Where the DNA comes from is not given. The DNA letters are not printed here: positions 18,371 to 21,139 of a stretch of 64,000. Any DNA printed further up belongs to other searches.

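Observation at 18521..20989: CcmF haem lyase fused in-frame to a TlpA/CcmG-type thioredoxin domain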

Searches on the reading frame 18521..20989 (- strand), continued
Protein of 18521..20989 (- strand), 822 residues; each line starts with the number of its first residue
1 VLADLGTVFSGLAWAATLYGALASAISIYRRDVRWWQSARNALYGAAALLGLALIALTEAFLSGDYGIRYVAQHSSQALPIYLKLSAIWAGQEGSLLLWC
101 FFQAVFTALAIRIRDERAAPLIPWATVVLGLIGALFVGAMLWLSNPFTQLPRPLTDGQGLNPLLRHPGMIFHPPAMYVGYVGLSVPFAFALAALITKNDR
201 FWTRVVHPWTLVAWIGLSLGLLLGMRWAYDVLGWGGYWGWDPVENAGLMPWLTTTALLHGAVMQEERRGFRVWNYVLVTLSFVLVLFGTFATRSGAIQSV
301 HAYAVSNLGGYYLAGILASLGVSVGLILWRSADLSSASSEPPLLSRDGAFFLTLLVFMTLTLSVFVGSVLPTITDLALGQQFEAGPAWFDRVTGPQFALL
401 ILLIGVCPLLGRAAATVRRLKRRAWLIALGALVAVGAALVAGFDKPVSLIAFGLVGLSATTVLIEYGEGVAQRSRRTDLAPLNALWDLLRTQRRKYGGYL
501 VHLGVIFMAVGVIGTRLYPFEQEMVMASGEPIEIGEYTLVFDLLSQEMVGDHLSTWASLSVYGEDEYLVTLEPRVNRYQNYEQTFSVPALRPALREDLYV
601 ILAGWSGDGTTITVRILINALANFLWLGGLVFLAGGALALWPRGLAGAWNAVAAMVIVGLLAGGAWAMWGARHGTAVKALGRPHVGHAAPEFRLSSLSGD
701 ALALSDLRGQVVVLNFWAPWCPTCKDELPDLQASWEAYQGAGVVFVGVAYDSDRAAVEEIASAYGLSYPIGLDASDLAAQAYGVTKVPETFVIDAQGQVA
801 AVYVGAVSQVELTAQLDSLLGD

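Call 18: find_related_loci(query=A1, collection=genome_contigs, flank=8000)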
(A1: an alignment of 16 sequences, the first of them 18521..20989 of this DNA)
Query A1 (822 aa) in genome_contigs; peptide patterns used: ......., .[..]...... (x = any residue, [..] = any of these).
600 stretches matched a pattern (row limit reached: there are more); 588 encode a relative of the query (tblastn E <= 1e-3); the best 80 are kept; 80 distinct loci.
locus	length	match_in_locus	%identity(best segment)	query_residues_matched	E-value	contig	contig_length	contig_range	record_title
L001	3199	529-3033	55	1-820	0e+0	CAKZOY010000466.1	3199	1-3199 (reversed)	MAG TPA_asm: uncultured Chloroflexi bacterium isolate SRR5214706_bin.33_CONCOCT_v1.1_MAG genome assembly, contig: ERZ174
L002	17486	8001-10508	53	1-821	0e+0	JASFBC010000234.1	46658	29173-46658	MAG: Anaerolineae bacterium isolate PO_4 k141_375016, whole genome shotgun sequence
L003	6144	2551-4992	43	1-820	0e+0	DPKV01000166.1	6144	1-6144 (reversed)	MAG TPA_asm: Anaerolineaceae bacterium isolate UBA10909 contig_25007, whole genome shotgun sequence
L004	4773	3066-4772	58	27-596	0e+0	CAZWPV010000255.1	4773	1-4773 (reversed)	MAG TPA_asm: uncultured Anaerolineales bacterium isolate binchicken_co228_317 genome assembly, contig: NODE_30397_length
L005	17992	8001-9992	41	1-642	3e-151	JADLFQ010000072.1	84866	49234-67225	MAG: Anaerolineaceae bacterium isolate SJ387 c_000001156779, whole genome shotgun sequence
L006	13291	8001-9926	40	1-642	1e-147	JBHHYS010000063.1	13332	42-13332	MAG: Terriglobia bacterium isolate Maj_2_bin.34 NODE_2549_length_13332_cov_6.867817, whole genome shotgun sequence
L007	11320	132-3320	41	1-820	2e-147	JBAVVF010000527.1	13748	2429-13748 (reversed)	MAG: Anaerolineales bacterium isolate MFD01609_ilm_asm_bin14 k127_143164, whole genome shotgun sequence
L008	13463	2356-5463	39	2-819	7e-145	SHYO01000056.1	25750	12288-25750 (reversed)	MAG: Chloroflexi bacterium isolate Baikal-deep-G121 BACOMB-C8842, whole genome shotgun sequence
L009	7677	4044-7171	41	1-820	2e-144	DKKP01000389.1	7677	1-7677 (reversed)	MAG TPA_asm: Anaerolineales bacterium UBA6663 UBA6663_contig_31994, whole genome shotgun sequence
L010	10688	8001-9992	40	1-643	5e-143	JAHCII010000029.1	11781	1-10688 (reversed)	MAG: Anaerolineales bacterium isolate TGS_CHL2 CHL2_29, whole genome shotgun sequence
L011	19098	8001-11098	39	1-820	8e-143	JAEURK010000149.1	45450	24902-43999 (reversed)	MAG: Anaerolineales bacterium isolate new MAG-275 k141_503946, whole genome shotgun sequence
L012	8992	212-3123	42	37-811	1e-142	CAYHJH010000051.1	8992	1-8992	MAG TPA_asm: uncultured Anaerolineaceae bacterium isolate ERP119705_co14_114 genome assembly, contig: NODE_11621_length_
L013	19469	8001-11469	38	1-820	4e-142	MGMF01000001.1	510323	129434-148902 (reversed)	MAG: Chloroflexi bacterium GWB2_49_20 gwb2_scaffold_1, whole genome shotgun sequence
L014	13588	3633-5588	39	12-642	2e-142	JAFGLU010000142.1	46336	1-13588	MAG: Anaerolineaceae bacterium isolate Zod_Metabat.414 k87_14663887, whole genome shotgun sequence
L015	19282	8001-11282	39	1-820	7e-142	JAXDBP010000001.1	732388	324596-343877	MAG: Bellilinea sp. isolate POMEDNA-B21 Raw2_k127_559223, whole genome shotgun sequence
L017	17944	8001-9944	46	1-643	2e-141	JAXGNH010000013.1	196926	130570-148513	MAG: Anaerolineae bacterium isolate AnMBR.bin251 bin251_13, whole genome shotgun sequence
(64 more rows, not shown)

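Call 34: search_protein_representatives(protein=window:18521-20989:-)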
Query: 822 residues. Proteins with E-value up to 0.001 (for the whole library): 122968; up to 1e-10: 37701; up to 1e-30: 3301. The best 150 are listed.
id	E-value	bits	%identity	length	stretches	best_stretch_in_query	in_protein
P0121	1.9e-276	936.1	57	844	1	1-821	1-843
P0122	7.9e-209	712.4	45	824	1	1-819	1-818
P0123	6.0e-208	709.5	56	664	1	1-646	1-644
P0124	1.6e-207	708.1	45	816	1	1-815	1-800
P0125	4.1e-203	693.5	48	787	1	13-819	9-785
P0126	2.8e-159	548.5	46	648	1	4-645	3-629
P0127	1.1e-154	533.4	63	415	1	1-412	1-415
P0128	8.8e-153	527.0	50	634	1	1-647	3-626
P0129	8.0e-150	517.2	55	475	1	169-640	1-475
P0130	3.6e-148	511.7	44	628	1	208-821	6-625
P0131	3.0e-142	492.2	64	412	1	169-530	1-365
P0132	9.1e-141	487.3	45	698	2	202-646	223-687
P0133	2.7e-140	485.7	39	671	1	1-651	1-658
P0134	7.5e-140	484.2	41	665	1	4-644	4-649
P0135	3.3e-139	482.1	40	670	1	1-642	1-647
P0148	6.0e-124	431.6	39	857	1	12-671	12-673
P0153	1.5e-121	423.7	37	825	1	4-664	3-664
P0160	2.6e-119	416.3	37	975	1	3-658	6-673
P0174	5.4e-117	408.6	35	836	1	16-801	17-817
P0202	1.7e-111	390.4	38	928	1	3-662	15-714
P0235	5.2e-108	378.9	38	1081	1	44-647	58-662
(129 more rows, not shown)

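Call 35: search_protein_families(library=pfam, proteins=[P0122, P0124, P0125, P0174, P0123, P0148, P0153, P0160, P0202, P0235], max_evalue=0.00001)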
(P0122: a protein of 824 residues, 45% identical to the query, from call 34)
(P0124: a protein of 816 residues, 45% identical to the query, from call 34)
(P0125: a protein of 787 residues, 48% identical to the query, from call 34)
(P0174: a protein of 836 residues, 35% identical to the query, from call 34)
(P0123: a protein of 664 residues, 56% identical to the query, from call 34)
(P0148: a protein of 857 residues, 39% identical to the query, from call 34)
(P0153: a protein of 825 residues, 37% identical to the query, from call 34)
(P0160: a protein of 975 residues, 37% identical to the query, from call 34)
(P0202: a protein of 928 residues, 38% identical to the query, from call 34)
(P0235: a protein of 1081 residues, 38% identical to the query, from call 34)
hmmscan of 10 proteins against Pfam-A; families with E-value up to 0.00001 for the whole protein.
P0122 (824 aa): 5 families
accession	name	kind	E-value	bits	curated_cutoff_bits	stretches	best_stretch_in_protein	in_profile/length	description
PF16327.10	CcmF_C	-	3.7e-39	135.3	28.7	1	341-632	28-319/323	Cytochrome c-type biogenesis protein CcmF C-terminal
PF01578.25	Cytochrom_C_asm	-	5.4e-35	121.4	29.9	1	89-294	1-206/212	Cytochrome C assembly protein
PF00578.27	AhpC-TSA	-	4.7e-23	81.9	26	1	685-799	2-122/124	AhpC/TSA family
PF08534.16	Redoxin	-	4e-20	72.5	26.6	1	684-809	2-142/148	Redoxin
PF13905.12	Thioredoxin_8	-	2.3e-08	34.7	27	1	708-798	1-94/94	Thioredoxin-like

P0124 (816 aa): 6 families
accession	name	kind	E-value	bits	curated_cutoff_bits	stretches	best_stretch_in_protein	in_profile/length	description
PF16327.10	CcmF_C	-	4.1e-37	128.5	28.7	1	351-626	39-322/323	Cytochrome c-type biogenesis protein CcmF C-terminal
PF01578.25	Cytochrom_C_asm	-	3.8e-33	115.3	29.9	1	89-294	1-206/212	Cytochrome C assembly protein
PF00578.27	AhpC-TSA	-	2.3e-23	82.9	26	1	669-786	1-123/124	AhpC/TSA family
PF08534.16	Redoxin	-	3.7e-20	72.7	26.6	1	669-793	2-137/148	Redoxin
PF13905.12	Thioredoxin_8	-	1.2e-10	42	27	1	696-784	3-94/94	Thioredoxin-like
PF00085.26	Thioredoxin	-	4.8e-07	30.2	23.5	0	695-742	19-65/103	Thioredoxin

P0125 (787 aa): 7 families
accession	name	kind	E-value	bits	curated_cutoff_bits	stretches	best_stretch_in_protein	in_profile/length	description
PF16327.10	CcmF_C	-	4.2e-31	108.8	28.7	1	347-609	37-320/323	Cytochrome c-type biogenesis protein CcmF C-terminal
PF01578.25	Cytochrom_C_asm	-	4.1e-30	105.5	29.9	1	85-287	1-206/212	Cytochrome C assembly protein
PF00578.27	AhpC-TSA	-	5.6e-29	101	26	1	652-767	2-123/124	AhpC/TSA family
PF08534.16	Redoxin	-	1.2e-27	96.9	26.6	1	652-779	3-145/148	Redoxin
PF13905.12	Thioredoxin_8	-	1.1e-10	42.2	27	1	675-764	1-93/94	Thioredoxin-like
PF00085.26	Thioredoxin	-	1.8e-06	28.3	23.5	0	676-716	19-58/103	Thioredoxin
PF13098.12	Thioredoxin_2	-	4.8e-06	27.3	27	1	675-780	5-102/104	Thioredoxin-like domain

P0174 (836 aa): 7 families
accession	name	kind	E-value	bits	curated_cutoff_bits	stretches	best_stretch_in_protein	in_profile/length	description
PF16327.10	CcmF_C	-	1.9e-54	185.5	28.7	1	353-654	26-320/323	Cytochrome c-type biogenesis protein CcmF C-terminal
PF01578.25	Cytochrom_C_asm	-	1.3e-29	103.8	29.9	1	89-296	1-206/212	Cytochrome C assembly protein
PF00578.27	AhpC-TSA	-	4.4e-23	82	26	1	705-817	3-123/124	AhpC/TSA family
PF08534.16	Redoxin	-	7.8e-21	74.8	26.6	1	704-818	3-131/148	Redoxin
PF00085.26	Thioredoxin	-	1.7e-08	34.9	23.5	1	727-764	18-56/103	Thioredoxin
PF13905.12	Thioredoxin_8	-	4.2e-08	33.9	27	1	727-813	1-92/94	Thioredoxin-like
PF13098.12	Thioredoxin_2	-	1.2e-06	29.2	27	1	726-817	4-89/104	Thioredoxin-like domain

P0123 (664 aa): 2 families
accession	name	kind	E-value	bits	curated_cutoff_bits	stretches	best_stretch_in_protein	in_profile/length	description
PF16327.10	CcmF_C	-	2.9e-37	129.1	28.7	1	317-639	1-320/323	Cytochrome c-type biogenesis protein CcmF C-terminal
PF01578.25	Cytochrom_C_asm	-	3.7e-29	102.3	29.9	1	93-298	5-206/212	Cytochrome C assembly protein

P0148 (857 aa): 3 families
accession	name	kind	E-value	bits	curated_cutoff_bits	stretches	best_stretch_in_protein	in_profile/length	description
PF16327.10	CcmF_C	-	3.5e-50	171.5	28.7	1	318-642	3-321/323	Cytochrome c-type biogenesis protein CcmF C-terminal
PF01578.25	Cytochrom_C_asm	-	4.9e-38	131.3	29.9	1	88-295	1-206/212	Cytochrome C assembly protein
PF03918.19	CcmH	-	4.3e-06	26.5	25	1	696-809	32-136/143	Cytochrome C biogenesis protein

P0153 (825 aa): 4 families
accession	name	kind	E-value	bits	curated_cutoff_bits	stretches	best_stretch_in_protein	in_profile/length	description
PF16327.10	CcmF_C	-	5.2e-51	174.2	28.7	1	320-639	6-317/323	Cytochrome c-type biogenesis protein CcmF C-terminal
PF01578.25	Cytochrom_C_asm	-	1.7e-35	123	29.9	1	88-294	1-206/212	Cytochrome C assembly protein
PF03918.19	CcmH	-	1.7e-23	82.9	25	1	670-805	8-131/143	Cytochrome C biogenesis protein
PF05140.19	ResB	-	6e-06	25.8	24.6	0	596-648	403-454/486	ResB-like family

P0160 (975 aa): 2 families
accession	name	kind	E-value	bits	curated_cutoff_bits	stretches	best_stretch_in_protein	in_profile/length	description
PF16327.10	CcmF_C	-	7.2e-66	223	28.7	1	325-654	3-320/323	Cytochrome c-type biogenesis protein CcmF C-terminal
PF01578.25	Cytochrom_C_asm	-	4.7e-36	124.9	29.9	1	92-308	1-206/212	Cytochrome C assembly protein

P0202 (928 aa): 3 families
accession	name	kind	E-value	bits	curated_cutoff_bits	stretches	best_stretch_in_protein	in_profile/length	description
PF16327.10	CcmF_C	-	5.7e-47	161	28.7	2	329-585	2-239/323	Cytochrome c-type biogenesis protein CcmF C-terminal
PF01578.25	Cytochrom_C_asm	-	1.9e-39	136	29.9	1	101-308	1-206/212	Cytochrome C assembly protein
PF03918.19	CcmH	-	8.3e-08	32.1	25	1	792-903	30-129/143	Cytochrome C biogenesis protein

P0235 (1081 aa): 2 families
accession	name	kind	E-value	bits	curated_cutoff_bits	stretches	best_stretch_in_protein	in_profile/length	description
PF16327.10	CcmF_C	-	2.7e-55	188.3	28.7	1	334-656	11-321/323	Cytochrome c-type biogenesis protein CcmF C-terminal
PF01578.25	Cytochrom_C_asm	-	1.1e-33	117.1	29.9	1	104-307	1-206/212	Cytochrome C assembly protein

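Call 37: list_cluster_members(proteins=[P0174, P0122, P0124, P0125, P0121, P0123, P0153, P0001])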
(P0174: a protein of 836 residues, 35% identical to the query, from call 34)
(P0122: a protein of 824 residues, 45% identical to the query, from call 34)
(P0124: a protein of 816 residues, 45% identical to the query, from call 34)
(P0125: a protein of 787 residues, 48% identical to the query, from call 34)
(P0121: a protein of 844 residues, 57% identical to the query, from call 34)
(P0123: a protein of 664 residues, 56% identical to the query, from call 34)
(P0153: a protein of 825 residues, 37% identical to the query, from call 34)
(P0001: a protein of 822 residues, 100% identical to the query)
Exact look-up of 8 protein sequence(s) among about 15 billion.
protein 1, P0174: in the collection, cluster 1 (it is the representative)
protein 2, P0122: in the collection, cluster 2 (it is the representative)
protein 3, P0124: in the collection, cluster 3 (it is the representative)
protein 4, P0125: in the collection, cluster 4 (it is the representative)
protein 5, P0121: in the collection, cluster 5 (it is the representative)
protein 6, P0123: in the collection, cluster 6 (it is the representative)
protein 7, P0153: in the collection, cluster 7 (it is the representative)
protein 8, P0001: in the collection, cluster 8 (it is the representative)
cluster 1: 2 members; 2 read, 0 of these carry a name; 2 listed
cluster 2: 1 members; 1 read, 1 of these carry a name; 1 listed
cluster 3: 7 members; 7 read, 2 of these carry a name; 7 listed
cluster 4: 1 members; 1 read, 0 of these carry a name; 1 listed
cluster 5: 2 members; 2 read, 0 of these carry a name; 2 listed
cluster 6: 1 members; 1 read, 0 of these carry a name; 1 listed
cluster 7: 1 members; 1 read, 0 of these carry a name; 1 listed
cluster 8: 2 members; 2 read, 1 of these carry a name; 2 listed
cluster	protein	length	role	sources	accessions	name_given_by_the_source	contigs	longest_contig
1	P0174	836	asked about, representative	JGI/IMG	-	-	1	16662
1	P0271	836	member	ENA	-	-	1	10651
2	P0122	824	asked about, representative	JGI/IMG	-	cytochrome c-type biogenesis protein CcmF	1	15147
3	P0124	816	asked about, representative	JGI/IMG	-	-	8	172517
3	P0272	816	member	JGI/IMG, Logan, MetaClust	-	\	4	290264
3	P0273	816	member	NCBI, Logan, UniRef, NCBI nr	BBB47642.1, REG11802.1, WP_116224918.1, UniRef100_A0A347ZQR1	cytochrome c-type biogenesis CcmF C-terminal domain-containing protein [Pelolinea ... | Cytochrome c-type biogenesis protein CcmF n=1 Tax=Pelolinea submarina TaxID=913107 ...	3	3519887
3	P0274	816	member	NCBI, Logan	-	-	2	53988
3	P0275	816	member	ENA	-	-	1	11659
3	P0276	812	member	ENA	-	-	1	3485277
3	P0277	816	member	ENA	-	-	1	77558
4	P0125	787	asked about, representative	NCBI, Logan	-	-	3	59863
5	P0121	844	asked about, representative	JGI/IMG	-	-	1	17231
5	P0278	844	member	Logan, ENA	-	-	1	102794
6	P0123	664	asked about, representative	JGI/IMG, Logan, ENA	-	-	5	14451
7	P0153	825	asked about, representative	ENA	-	-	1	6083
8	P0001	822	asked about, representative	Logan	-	-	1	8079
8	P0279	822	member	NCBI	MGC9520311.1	MAG: cytochrome c-type biogenesis CcmF C-terminal domain-containing protein [Anaerolineae ...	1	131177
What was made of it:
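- An identical protein occurs in an independent record (MGC9520311.1, call 37).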

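Call 38: find_encoding_contigs(protein=P0040, flank=10000, max_places=2)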
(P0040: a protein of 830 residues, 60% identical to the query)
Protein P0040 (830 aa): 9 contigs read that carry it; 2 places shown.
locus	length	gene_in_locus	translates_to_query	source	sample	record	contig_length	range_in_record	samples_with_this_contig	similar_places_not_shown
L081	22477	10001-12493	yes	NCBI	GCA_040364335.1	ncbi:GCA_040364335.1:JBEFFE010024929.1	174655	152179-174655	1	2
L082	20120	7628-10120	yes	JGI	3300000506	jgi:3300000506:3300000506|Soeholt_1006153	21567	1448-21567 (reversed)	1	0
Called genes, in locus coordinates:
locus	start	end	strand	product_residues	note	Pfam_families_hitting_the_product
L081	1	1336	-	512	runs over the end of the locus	PF02652:Lactate_perm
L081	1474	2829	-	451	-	PF11638:DnaA_N, PF00308:Bac_DnaA, PF01695:IstB_IS21, PF00004:AAA (weak), PF08299:Bac_DnaA_C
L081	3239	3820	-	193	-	-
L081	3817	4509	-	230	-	PF00730:HhH-GPD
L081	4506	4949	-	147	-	PF00293:NUDIX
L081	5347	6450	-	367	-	PF03951:Gln-synt_N, PF00120:Gln-synt_C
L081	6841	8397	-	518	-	-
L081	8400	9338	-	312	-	PF12679:ABC2_membrane_2, PF12698:ABC2_membrane_3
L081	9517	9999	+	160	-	PF03100:CcmE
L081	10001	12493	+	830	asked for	PF01578:Cytochrom_C_asm, PF16327:CcmF_C, PF00578:AhpC-TSA, PF08534:Redoxin, PF00085:Thioredoxin (weak), PF13098:Thioredoxin_2 (weak), PF13905:Thioredoxin_8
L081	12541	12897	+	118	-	PF17032:Zn_ribbon_15 (weak), PF12773:DZR (weak), PF13240:Zn_Ribbon_1 (weak), PF24463:DUF7577 (weak)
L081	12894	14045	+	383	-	-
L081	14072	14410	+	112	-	PF11756:YgbA_NO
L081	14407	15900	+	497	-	PF13191:AAA_16 (faint), PF00005:ABC_tran, PF13304:AAA_21, PF01061:ABC2_membrane, PF03379:CcmB, PF12730:ABC2_membrane_4 (weak), PF12698:ABC2_membrane_3 (weak)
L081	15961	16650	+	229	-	PF01578:Cytochrom_C_asm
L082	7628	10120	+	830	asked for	PF01578:Cytochrom_C_asm, PF16327:CcmF_C, PF00578:AhpC-TSA, PF08534:Redoxin, PF00085:Thioredoxin (weak), PF13098:Thioredoxin_2 (weak), PF13905:Thioredoxin_8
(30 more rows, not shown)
